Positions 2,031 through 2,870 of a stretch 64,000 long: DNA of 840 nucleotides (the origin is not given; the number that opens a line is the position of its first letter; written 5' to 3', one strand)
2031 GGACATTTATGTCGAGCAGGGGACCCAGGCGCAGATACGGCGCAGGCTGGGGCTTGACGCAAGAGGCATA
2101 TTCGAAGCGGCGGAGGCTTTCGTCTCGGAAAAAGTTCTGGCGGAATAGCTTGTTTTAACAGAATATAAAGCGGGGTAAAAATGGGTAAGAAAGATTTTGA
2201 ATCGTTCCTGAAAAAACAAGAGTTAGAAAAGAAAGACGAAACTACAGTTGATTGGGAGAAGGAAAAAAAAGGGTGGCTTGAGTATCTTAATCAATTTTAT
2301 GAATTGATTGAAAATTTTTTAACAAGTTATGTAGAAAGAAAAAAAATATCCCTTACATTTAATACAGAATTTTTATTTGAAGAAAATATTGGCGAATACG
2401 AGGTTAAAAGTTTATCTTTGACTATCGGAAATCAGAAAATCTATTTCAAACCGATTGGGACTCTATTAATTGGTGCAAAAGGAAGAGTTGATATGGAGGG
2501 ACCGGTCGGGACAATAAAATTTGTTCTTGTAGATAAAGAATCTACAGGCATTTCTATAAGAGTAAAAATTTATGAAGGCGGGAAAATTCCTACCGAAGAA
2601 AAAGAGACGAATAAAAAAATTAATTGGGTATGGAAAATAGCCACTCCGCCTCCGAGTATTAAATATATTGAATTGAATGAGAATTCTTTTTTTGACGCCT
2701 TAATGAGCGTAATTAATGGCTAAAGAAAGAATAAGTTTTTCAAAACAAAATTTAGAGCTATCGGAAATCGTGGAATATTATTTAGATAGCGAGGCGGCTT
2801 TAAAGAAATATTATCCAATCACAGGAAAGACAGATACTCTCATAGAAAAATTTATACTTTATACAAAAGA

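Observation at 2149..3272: AT-rich two-gene cassette with an HEPN-like protein inserted precisely between dxs and tlyA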

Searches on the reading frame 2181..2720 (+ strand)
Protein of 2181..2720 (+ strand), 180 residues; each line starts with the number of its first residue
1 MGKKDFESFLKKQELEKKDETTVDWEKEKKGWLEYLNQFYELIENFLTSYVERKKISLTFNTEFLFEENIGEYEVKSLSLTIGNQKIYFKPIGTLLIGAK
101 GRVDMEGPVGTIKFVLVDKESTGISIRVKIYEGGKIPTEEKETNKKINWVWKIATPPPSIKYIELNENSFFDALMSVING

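Call 4: search_protein_families(library=pfam, proteins=[window:2181-2720:+], max_evalue=1)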
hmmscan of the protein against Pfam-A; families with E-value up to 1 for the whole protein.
window:2181-2720:+ (180 aa): 0 families

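Call 5: search_protein_families(library=padloc, proteins=[window:2181-2720:+], max_evalue=1)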
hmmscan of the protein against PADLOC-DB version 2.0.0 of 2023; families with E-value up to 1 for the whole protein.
window:2181-2720:+ (180 aa): 0 families

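Call 6: search_protein_families(library=ncbifam, proteins=[window:2181-2720:+], max_evalue=1)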
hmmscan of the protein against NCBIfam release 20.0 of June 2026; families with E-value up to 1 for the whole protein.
window:2181-2720:+ (180 aa): 1 family
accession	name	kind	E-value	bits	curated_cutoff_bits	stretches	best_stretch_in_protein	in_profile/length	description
NF033676.2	Lacb_SerRich_Nt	equivalog_domain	0.076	13.2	45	1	12-45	2-35/80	serine-rich glycoprotein adhesin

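Call 7: search_protein_families(library=phrogs, proteins=[window:2181-2720:+], max_evalue=1)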
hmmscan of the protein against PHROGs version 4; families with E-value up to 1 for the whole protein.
window:2181-2720:+ (180 aa): 0 families

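Call 9: find_homologous_proteins(query=window:2181-2720:+, max_evalue=0.01)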
Query window:2181-2720:+ (180 aa): 283 proteins with E <= 0.01 among 409 candidates; the best 120 are listed.
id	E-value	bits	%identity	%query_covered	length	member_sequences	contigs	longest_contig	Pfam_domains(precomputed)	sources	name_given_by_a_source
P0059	5.6e-112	389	100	100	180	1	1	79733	-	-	-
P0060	1.3e-55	206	53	100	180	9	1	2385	-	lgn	-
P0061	2.2e-55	205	52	100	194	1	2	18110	-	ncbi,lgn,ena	-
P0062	1.8e-54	202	49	100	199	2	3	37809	-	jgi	jgi:hypothetical protein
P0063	9.1e-54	200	52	100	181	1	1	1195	-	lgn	-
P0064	2.6e-53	198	49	100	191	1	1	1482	-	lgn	-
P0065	7.5e-53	197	52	100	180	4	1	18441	-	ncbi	-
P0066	1.2e-52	196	48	100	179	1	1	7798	-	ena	-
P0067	3.4e-52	195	49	100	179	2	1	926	-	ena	-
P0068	8.3e-52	193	51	100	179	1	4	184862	-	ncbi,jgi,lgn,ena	-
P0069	6.8e-51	190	50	100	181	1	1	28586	-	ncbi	-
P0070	1.1e-50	190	49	100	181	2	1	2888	-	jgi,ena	-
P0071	1.2e-50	190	51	100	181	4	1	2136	-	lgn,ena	-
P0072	1.2e-50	190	51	100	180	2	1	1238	-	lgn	-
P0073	2.0e-50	189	50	100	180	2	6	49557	-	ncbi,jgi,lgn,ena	-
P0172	6.8e-42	161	47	100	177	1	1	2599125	-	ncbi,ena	-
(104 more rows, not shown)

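Call 22: predict_structure(alignment_id=A2)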
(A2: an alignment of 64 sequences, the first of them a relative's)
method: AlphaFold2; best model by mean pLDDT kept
length: 180 residues; sequences in the alignment: 64
mean_pLDDT: 84.0   pTM: 0.74
mean pLDDT of the five models: 84.0, 83.7, 83.7, 83.4, 83.3
residues with pLDDT >= 90: 104; 70-90: 41; 50-70: 17; < 50: 18
segments of 3 or more residues with pLDDT < 50: 18-20, 127-132, 137-143
pLDDT, mean of each block of 10 residues (from residue 1): 79 61 82 96 97 97 91 95 95 82 95 94 60 46 68 89 95 90
secondary structure, 60 per line:
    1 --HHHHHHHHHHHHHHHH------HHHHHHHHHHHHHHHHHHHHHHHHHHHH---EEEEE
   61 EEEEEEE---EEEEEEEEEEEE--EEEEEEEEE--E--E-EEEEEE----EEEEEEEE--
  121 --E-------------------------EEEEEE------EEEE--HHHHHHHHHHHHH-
elements in order: H3-18 H25-52 E56-67 E71-82 E85-93 E101-106 E111-118 E149-154 E161-164 H167-179

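Call 25: fold_search(model_id=the predicted structure, library=pdb)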
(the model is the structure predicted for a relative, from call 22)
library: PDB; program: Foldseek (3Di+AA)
matches with E <= 10: 318; with E <= 0.001: 0
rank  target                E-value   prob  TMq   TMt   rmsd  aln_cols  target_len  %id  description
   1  1btk_B                3.8e-01  0.09  0.14  0.15  15.4       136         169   12  PH DOMAIN AND BTK MOTIF FROM BRUTON'S TYROSINE KINASE MUTANT R28C (released 1997-09-17)
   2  5ym6_A                4.4e-01  0.51  0.20  0.32   5.9        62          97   19  Crystal Structure of porcine delta coronavirus nsp9 (released 2018-06-13)
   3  5ym6_B                5.5e-01  0.16  0.18  0.29  12.9       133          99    9  Crystal Structure of porcine delta coronavirus nsp9 (released 2018-06-13)
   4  3f6z_B                6.1e-01  0.14  0.18  0.28   9.9        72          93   14  Crystal structure of Pseudomonas aeruginosa MliC in complex with hen egg white lysozyme (released 2008-12-23)
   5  4kgo_B                6.1e-01  0.06  0.13  0.12  19.0       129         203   14  Crystal Structure of double Leucine to Methionine mutant human splunc1 lacking the secretion signal sequence (released 2013-09-25)
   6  5ym6_C                7.2e-01  0.20  0.20  0.32  12.2       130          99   10  Crystal Structure of porcine delta coronavirus nsp9 (released 2018-06-13)
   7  8t14_A                7.6e-01  0.08  0.15  0.08  14.4       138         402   12  ADP-bound Bcs1 (C7 symmetrized) (released 2024-06-05)
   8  1b55_A                7.6e-01  0.06  0.13  0.14  15.7       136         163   13  PH DOMAIN FROM BRUTON'S TYROSINE KINASE IN COMPLEX WITH INOSITOL 1,3,4,5-TETRAKISPHOSPHATE (released 1999-06-15)
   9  7qrj_A                8.5e-01  0.07  0.14  0.14  12.3        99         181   13  Crystal structure of Zamilon vitis protein Zav_19 (released 2023-01-25)
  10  8tby_A                1.1e+00  0.07  0.14  0.08  14.7       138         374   12  Apo Bcs1, unsymmetrized (released 2024-06-05)
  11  6tse_A                1.1e+00  0.04  0.13  0.14  15.3       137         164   14  Crystal Structure of 1-methylindoline-2,3-dione covalently bound to the PH domain of Bruton's tyrosine kinase mutant R (released 2020-11-25)
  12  6tt2_B                1.2e+00  0.05  0.13  0.14  15.9       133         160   11  The PH domain of Bruton's tyrosine kinase mutant R28C (released 2020-11-25)
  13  1bwn_A                1.2e+00  0.04  0.13  0.14  15.1       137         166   14  PH DOMAIN AND BTK MOTIF FROM BRUTON'S TYROSINE KINASE MUTANT E41K IN COMPLEX WITH INS(1,3,4,5)P4 (released 1999-06-15)
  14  5ym8_A                1.2e+00  0.13  0.19  0.33  13.5       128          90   11  Crystal Structure of porcine delta coronavirus nsp9-N7 (released 2018-06-13)
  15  7zlx_G                1.3e+00  0.06  0.17  0.20  14.2       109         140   15  Crystal Structure of the TSG101-UEV domain:space group P21 (released 2022-06-22)
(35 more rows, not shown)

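Call 29: find_related_loci(query=A2, collection=genome_contigs, flank=4000)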
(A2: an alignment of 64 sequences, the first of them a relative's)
Query A2 (180 aa) in genome_contigs; peptide patterns used: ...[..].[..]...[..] (x = any residue, [..] = any of these).
101 stretches matched a pattern; 84 encode a relative of the query (tblastn E <= 1e-3); the best 80 are kept; 80 distinct loci.
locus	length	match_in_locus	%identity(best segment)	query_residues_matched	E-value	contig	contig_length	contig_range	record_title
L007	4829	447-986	52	1-180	2e-61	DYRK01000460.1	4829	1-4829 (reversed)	MAG TPA_asm: Desulfatirhabdium butyrativorans isolate SulCav_GS10_10_47_57 SulCav_GS10_10_35688_length_4829_cov_35_37452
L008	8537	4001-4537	51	1-180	1e-57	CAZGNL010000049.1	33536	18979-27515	MAG TPA_asm: uncultured Syntrophaceae bacterium isolate binchicken_co349_125 genome assembly, contig: NODE_212_length_33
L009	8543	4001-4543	49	1-180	1e-55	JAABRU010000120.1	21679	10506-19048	MAG: Desulfobacteraceae bacterium isolate S08.Bin136 Scaffold_1620, whole genome shotgun sequence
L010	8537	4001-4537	46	1-180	5e-53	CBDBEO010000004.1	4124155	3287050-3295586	MAG: uncultured Candidatus Binatia bacterium isolate d69ef4bc-d7cd-432e-8a93-c2be756c76d7 genome assembly, contig: conti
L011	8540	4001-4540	50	1-180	1e-52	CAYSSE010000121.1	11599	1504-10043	MAG TPA_asm: uncultured Desulfocicer sp. isolate binchicken_co47_124 genome assembly, contig: NODE_4177_length_11599_cov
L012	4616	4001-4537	46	1-180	9e-53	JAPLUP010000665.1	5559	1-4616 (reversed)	MAG: Candidatus Zixiibacteriota bacterium isolate LacPavin_0920_SED4_MAG_53_9 LacPavin_0920_SED4_scaffold_1328544, whole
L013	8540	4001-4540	49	1-180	1e-52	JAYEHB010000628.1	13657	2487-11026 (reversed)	MAG: Thermodesulfobacteriota bacterium isolate MAG230 MAG230_628, whole genome shotgun sequence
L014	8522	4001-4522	45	1-179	2e-52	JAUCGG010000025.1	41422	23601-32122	Desulfococcaceae bacterium HSG8 NODE_28_length_41422, whole genome shotgun sequence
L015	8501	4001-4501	49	1-180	3e-52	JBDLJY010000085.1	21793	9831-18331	MAG: Pseudomonadota bacterium isolate MAG115 MAG115_85, whole genome shotgun sequence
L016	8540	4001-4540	51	1-180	6e-52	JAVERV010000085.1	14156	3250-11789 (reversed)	MAG: Desulfobacterium sp. isolate BF1_31 scaffold_6543_c1_biofilm_2017, whole genome shotgun sequence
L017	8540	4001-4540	47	2-180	1e-51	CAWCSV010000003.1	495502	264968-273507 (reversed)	MAG: Bryobacterales bacterium isolate MFD03399.bin.1.110 genome assembly, contig: contig_17118, whole genome shotgun seq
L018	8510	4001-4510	49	1-180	6e-51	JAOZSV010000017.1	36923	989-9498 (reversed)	MAG: Thiotrichaceae bacterium isolate GMC7.concoct.148 GMC7_176_length_36923_cov_1205.097022, whole genome shotgun seque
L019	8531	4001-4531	46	5-180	9e-50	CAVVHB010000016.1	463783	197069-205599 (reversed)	MAG: Bryobacterales bacterium isolate MFD01633.bin.2.54 genome assembly, contig: contig_26604, whole genome shotgun sequ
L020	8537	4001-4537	48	1-180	7e-50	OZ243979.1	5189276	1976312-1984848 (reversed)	MAG: uncultured Candidatus Binatia bacterium isolate 1ea5a42d-c5b0-4d9d-a207-f079449ea76f genome assembly, chromosome: 1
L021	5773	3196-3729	49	1-179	8e-50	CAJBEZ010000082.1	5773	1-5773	MAG: uncultured Desulfomonile sp. isolate Loc090721-8-6m_bin-0154 genome assembly, contig: bin-0154:082/120, whole genom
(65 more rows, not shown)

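Call 46: search_protein_families(library=pfam, alignment_id=A2, max_evalue=1)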
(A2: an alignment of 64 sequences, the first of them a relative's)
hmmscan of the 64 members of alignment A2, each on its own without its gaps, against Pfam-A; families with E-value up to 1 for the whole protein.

A. member 1, P0059 (180 aa): 0 families

B. families by the number of members that match (of 64 scanned): 30 families (the first 25 are shown)
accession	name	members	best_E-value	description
PF17241.8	Retrotran_gag_4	11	0.003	Ty5 Gag N-terminal region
PF10637.15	Ofd1_CTDD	5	0.0044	Oxoglutarate and iron-dependent oxygenase degradation C-term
PF20212.3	DUF6572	2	0.042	Family of unknown function (DUF6572)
PF20420.3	DUF6702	2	0.053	Domain of unknown function (DUF6702)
PF24465.1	Tri-helical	2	0.092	Tri-helical domain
PF09345.15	SiaC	2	0.11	SiaC family regulatory phosphoprotein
PF17664.6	HOATZ-like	1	0.01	Cilia- and flagella-associated protein HOATZ-like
PF05878.16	Phyto_Pns9_10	1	0.019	Phytoreovirus nonstructural protein Pns9/Pns10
PF24878.1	YkcB_C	1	0.024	Putative mannosyltransferase YkcB-like, C-terminal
PF11708.13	Slu7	1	0.027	Pre-mRNA splicing Prp18-interacting factor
PF24693.1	DUF7660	1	0.031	Family of unknown function (DUF7660)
PF05584.17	Sulfolobus_pRN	1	0.042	Sulfolobus plasmid regulatory protein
PF17922.6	TetR_C_17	1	0.05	Tetracyclin repressor-like, C-terminal domain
PF23161.1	HTH_RNase_II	1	0.051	Double HTH domain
PF23889.1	DUF7241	1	0.066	Domain of unknown function (DUF7241)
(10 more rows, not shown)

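Call 52: search_dna_similar(query=window:2181-2720:+, collection=plasmids, mode=protein, max_evalue=0.001, max_rows=25)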
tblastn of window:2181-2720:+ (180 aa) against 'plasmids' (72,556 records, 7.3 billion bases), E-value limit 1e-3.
Records with a match: 20; places in all: 21; records where one place covers at least 80% of the query: 14.
Best place of each record, by identity: <60% 20.
By first word of the organism name: Klebsiella 17; Raoultella 1; Rhizobium 1; Aneurinibacillus 1.
By predicted mobility (MOB-suite, as given by PLSDB): non-mobilizable 20.
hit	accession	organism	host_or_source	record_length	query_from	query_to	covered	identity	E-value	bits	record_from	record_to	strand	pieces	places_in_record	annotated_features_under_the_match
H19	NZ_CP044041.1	Klebsiella pneumoniae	Homo sapiens,clinical isolate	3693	36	180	81%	37.4%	3e-17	85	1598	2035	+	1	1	hypothetical protein (x2)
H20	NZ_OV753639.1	Klebsiella quasipneumoniae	-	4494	36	180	81%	37.4%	3e-17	85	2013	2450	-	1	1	hypothetical protein (x2)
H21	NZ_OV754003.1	Klebsiella quasipneumoniae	-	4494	36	180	81%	37.4%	3e-17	85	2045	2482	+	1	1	hypothetical protein (x2)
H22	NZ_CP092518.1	Klebsiella quasipneumoniae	Homo sapiens,HVS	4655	36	180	81%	37.4%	3e-17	85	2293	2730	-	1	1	hypothetical protein (x2)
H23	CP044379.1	Klebsiella pneumoniae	Homo sapiens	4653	36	180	81%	37.4%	3e-17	85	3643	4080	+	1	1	hypothetical protein (x2)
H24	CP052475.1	Klebsiella pneumoniae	Homo sapiens,blood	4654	36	180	81%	37.4%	3e-17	85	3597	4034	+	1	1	hypothetical protein (x2)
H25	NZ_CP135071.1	Klebsiella variicola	Homo sapiens,stool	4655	36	180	81%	37.4%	3e-17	85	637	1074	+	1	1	hypothetical protein (x2)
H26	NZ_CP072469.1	Klebsiella quasipneumoniae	Homo sapiens,blood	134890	36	180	81%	37.4%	3e-17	85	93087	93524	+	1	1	hypothetical protein (x2)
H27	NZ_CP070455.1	Klebsiella quasipneumoniae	Homo sapiens,blood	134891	36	180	81%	37.4%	3e-17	85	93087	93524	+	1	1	hypothetical protein (x2)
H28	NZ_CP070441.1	Klebsiella quasipneumoniae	Homosapiens,blood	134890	36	180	81%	37.4%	3e-17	85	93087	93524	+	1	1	hypothetical protein (x2)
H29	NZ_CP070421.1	Klebsiella quasipneumoniae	Homo sapiens,blood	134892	36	180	81%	37.4%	3e-17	85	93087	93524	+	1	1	hypothetical protein (x2)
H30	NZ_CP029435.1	Klebsiella quasipneumoniae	Homo sapiens,Peri-rectal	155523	36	180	81%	37.4%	3e-17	85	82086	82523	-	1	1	hypothetical protein (x2)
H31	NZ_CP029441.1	Klebsiella quasipneumoniae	Hospital waste water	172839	36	180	81%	37.4%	3e-17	85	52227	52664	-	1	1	hypothetical protein (x2)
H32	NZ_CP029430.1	Klebsiella quasipneumoniae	Hospital waste water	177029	36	180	81%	37.4%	3e-17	85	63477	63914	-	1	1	hypothetical protein (x2)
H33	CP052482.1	Klebsiella pneumoniae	Homo sapiens,blood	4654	36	167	73%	37.1%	9e-15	78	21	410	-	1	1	none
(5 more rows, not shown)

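Call 66: search_solved_structures(query=A2, max_evalue=10, show_alignments=2)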
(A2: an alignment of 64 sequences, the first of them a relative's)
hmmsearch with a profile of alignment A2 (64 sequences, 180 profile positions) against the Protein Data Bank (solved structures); distinct sequences matched with E-value up to 10: 3.
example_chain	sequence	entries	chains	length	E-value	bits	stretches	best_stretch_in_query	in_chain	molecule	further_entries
9ugr_A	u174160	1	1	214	0.22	14.1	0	22-57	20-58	Syn-F4-Link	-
9wiw_A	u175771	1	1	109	1.5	11.4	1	4-60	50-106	Endoribonuclease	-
6e0t_X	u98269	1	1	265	1.9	11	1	132-171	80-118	Prolyl 3,4-dihydroxylase ofd1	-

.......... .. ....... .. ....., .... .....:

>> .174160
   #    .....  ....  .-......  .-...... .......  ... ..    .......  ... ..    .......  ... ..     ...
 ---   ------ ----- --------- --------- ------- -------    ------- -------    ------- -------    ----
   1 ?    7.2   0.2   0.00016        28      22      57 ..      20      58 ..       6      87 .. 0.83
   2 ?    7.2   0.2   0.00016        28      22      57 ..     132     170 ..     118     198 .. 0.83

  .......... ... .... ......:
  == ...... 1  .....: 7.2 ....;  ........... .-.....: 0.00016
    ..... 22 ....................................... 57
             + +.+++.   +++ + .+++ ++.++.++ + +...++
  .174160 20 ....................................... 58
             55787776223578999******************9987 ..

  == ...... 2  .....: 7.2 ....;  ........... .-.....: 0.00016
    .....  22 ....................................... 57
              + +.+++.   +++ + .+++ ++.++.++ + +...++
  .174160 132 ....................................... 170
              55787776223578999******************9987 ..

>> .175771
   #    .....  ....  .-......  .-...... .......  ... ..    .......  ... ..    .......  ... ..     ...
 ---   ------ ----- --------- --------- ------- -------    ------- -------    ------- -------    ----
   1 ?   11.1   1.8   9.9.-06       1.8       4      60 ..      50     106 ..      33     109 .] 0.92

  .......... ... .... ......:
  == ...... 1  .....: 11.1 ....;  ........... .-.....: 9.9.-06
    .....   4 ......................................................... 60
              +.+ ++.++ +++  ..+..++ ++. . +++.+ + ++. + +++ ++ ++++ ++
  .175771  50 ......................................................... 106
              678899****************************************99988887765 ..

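Call 68: fold_search(model_id=the predicted structure, library=viral)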
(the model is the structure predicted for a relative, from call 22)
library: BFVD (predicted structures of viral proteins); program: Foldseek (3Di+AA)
matches with E <= 10: 425; with E <= 0.001: 0
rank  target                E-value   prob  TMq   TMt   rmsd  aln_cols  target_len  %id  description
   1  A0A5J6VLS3            5.8e-02  0.18  0.14  0.06  29.1       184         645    9  PH domain-containing protein [Megaviridae environmental sample]
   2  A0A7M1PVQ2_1          7.6e-02  0.12  0.12  0.03  18.8       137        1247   12  (no name in the UniProt tables at hand)
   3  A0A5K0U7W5            1.7e-01  0.16  0.13  0.09  15.8        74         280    9  Uncharacterized protein [Yasminevirus sp. GU-2018]
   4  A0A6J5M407            1.8e-01  0.38  0.26  0.28   9.9       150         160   10  Uncharacterized protein [uncultured Caudovirales phage]
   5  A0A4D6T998            2.3e-01  0.06  0.09  0.12  17.4       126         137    9  Major tail protein [Arthrobacter phage Idaho]
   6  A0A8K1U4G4            2.8e-01  0.20  0.24  0.23  18.9       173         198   11  Uncharacterized protein [Riboviria sp.]
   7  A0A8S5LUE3            3.3e-01  0.04  0.09  0.12  14.2       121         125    8  Uncharacterized protein [Siphoviridae sp. ctRg61]
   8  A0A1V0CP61            3.7e-01  0.72  0.25  0.39   7.5        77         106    4  (no name in the UniProt tables at hand)
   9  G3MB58                3.7e-01  0.23  0.18  0.07  20.8       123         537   13  Gp678 [Bacillus phage G]
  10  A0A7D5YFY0            4.8e-01  0.03  0.11  0.06  19.9       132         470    9  Uncharacterized protein [Scale drop disease virus]
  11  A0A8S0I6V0            5.7e-01  0.20  0.16  0.10  13.6       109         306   12  (no name in the UniProt tables at hand)
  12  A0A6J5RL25            6.0e-01  0.21  0.16  0.25  23.8        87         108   10  Uncharacterized protein [uncultured Caudovirales phage]
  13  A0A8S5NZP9            6.0e-01  0.13  0.18  0.21  16.5        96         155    9  Uncharacterized protein [Myoviridae sp. ctLnO19]
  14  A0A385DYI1            6.7e-01  0.33  0.25  0.34  18.3       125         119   13  Uncharacterized protein [Gordonia phage Neville]
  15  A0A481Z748            7.5e-01  0.11  0.15  0.06  14.1        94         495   10  Topoisomerase II-associated protein [Pithovirus LCPAC201]
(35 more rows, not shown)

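Call 70: find_encoding_contigs(protein=P0068, flank=9000, max_places=2)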
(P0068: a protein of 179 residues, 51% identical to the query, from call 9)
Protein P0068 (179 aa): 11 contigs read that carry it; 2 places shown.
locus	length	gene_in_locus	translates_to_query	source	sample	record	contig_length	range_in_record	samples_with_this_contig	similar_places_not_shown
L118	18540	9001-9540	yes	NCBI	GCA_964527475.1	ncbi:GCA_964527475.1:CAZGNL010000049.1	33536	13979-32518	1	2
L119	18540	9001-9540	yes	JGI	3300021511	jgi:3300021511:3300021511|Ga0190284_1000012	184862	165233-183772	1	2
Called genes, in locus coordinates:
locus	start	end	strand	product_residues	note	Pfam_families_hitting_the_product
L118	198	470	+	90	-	-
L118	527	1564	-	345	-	PF13371:TPR_9 (weak), PF13432:TPR_16 (weak), PF14559:TPR_19 (weak), PF13432:TPR_16 (weak), PF13424:TPR_12, PF00515:TPR_1, PF13414:TPR_11, PF14559:TPR_19 (weak), +8 more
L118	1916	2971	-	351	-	PF13237:Fer4_10 (weak), PF14697:Fer4_21, PF00037:Fer4 (weak), PF12837:Fer4_6 (weak)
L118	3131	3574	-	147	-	-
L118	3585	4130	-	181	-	PF05534:HicB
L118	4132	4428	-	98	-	-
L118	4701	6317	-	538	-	PF00037:Fer4 (faint), PF12838:Fer4_7 (faint), PF12837:Fer4_6 (faint), PF13237:Fer4_10 (faint), PF02662:FlpD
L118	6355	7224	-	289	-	PF02219:MTHFR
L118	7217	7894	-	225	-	PF12225:DUF5981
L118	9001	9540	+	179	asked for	-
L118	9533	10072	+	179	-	-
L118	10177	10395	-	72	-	-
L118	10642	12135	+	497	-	PF00027:cNMP_binding, PF00069:Pkinase, PF07714:PK_Tyr_Ser-Thr, PF03109:ABC1, PF01636:APH (faint)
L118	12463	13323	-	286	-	PF00378:ECH_1, PF16113:ECH_2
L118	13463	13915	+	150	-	PF01638:HxlR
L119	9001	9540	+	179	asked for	-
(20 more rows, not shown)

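Call 71: find_encoding_contigs(protein=P0172, flank=9000, max_places=2)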
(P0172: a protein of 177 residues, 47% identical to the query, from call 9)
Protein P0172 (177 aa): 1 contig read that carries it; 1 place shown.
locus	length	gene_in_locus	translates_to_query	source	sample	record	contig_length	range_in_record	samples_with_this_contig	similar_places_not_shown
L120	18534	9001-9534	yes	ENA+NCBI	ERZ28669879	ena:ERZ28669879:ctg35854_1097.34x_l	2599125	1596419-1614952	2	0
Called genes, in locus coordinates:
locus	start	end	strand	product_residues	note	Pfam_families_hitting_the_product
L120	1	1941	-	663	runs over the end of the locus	PF00270:DEAD (weak), PF04851:ResIII, PF17757:UvrB_inter, PF27431:UvrB_3rd, PF00271:Helicase_C, PF12344:UvrB, PF02151:UVR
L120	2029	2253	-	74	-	-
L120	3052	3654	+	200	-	-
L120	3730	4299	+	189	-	PF06821:Ser_hydrolase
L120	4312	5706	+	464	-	-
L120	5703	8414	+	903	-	-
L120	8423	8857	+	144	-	-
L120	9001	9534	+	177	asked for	-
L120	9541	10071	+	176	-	-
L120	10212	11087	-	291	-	PF00561:Abhydrolase_1, PF12146:Hydrolase_4, PF12697:Abhydrolase_6, PF00326:Peptidase_S9 (faint), PF02450:LCAT (weak)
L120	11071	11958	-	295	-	PF02353:CMAS, PF00398:RrnaAD (weak), PF13489:Methyltransf_23, PF13847:Methyltransf_31, PF08241:Methyltransf_11, PF08242:Methyltransf_12, PF13649:Methyltransf_25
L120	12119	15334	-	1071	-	PF00873:ACR_tran, PF03176:MMPL (weak)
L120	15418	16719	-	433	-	PF25917:BSH_RND (weak), PF25973:BSH_CzcB (weak), PF25994:HH_AprE (weak)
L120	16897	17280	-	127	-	PF07130:YebG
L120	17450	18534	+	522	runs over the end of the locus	PF07690:MFS_1, PF13000:Acatn, PF07690:MFS_1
